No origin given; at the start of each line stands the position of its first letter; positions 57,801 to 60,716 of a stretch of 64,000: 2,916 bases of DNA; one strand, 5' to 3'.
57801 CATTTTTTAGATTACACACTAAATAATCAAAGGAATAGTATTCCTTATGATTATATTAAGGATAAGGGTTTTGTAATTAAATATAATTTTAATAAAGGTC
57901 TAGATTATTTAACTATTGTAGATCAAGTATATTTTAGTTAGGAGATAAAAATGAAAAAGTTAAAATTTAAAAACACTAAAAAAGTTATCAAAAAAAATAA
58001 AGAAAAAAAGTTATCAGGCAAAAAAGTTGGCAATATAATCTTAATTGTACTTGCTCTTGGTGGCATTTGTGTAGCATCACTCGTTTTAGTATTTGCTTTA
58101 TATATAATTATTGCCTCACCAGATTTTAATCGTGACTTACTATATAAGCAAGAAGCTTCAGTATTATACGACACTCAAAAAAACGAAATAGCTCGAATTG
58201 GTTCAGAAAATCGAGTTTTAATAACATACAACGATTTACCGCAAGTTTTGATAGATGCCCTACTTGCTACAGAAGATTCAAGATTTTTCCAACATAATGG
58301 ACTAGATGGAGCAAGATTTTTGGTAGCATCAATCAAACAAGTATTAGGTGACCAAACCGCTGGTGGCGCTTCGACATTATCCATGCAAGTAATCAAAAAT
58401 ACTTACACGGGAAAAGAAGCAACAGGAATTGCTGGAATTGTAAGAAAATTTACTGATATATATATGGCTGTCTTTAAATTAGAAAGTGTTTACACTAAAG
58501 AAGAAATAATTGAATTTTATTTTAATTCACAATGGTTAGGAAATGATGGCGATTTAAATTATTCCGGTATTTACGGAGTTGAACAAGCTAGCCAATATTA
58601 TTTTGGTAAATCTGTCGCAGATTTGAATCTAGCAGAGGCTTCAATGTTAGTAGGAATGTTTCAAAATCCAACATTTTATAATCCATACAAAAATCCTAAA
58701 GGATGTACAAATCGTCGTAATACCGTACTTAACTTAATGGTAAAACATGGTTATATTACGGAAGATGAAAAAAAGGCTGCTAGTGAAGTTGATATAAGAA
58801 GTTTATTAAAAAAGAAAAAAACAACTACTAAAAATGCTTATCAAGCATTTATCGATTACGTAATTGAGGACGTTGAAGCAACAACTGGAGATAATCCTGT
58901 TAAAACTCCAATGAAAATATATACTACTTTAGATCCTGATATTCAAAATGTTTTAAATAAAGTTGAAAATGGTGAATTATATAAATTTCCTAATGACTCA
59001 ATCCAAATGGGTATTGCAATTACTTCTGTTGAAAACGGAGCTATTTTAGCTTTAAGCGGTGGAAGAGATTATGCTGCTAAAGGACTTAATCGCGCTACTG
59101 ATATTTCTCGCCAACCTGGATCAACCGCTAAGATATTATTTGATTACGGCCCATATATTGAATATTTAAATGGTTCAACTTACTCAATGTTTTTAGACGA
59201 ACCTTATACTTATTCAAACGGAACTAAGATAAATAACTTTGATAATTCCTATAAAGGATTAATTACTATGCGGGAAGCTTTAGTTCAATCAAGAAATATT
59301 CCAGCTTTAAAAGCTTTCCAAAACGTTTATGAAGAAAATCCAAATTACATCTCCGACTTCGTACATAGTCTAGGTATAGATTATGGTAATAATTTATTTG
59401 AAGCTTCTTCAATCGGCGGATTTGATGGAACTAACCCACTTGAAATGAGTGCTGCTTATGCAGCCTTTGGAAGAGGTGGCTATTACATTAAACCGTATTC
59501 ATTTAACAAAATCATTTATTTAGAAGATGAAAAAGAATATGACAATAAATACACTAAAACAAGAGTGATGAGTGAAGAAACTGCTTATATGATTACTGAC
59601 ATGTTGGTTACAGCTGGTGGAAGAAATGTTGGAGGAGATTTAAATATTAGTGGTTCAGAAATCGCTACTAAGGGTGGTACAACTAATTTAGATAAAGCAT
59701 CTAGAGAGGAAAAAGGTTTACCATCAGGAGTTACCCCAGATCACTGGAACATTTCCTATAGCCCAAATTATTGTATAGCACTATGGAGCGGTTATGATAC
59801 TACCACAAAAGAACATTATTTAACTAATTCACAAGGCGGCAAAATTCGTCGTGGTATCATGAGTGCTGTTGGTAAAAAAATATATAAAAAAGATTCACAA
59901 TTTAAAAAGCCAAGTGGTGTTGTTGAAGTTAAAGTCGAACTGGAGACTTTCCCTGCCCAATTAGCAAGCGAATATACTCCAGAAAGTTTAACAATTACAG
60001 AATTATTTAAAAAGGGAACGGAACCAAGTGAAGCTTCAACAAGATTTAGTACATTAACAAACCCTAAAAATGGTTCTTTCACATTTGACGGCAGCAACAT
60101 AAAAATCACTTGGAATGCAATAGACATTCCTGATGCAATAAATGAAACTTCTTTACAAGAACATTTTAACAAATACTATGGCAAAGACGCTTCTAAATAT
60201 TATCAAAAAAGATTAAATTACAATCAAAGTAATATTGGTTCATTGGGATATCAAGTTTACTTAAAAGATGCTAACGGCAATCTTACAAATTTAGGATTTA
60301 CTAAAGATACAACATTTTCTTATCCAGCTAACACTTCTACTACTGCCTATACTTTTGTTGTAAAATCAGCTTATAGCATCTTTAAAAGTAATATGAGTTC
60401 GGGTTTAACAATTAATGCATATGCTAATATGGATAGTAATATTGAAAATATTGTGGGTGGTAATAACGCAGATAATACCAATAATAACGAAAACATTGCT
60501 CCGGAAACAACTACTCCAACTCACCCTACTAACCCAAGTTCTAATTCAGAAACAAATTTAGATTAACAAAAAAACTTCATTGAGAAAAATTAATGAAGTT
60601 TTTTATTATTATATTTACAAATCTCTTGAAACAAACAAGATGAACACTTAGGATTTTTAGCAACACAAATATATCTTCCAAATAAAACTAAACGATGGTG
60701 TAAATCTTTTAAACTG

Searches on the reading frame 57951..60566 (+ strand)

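Call 78: search_protein_families(library=pfam, proteins=[window:57951-60566:+], max_evalue=0.01)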
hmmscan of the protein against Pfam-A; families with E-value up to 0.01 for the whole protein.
window:57951-60566:+ (871 aa): 2 families
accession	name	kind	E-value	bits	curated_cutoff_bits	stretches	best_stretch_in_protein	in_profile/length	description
PF00912.28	Transgly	-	1.6e-50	171.4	27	1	78-263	3-177/178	Transglycosylase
PF00905.27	Transpeptidase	-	2.5e-22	79.9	22.1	1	354-605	2-266/299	Penicillin binding protein transpeptidase domain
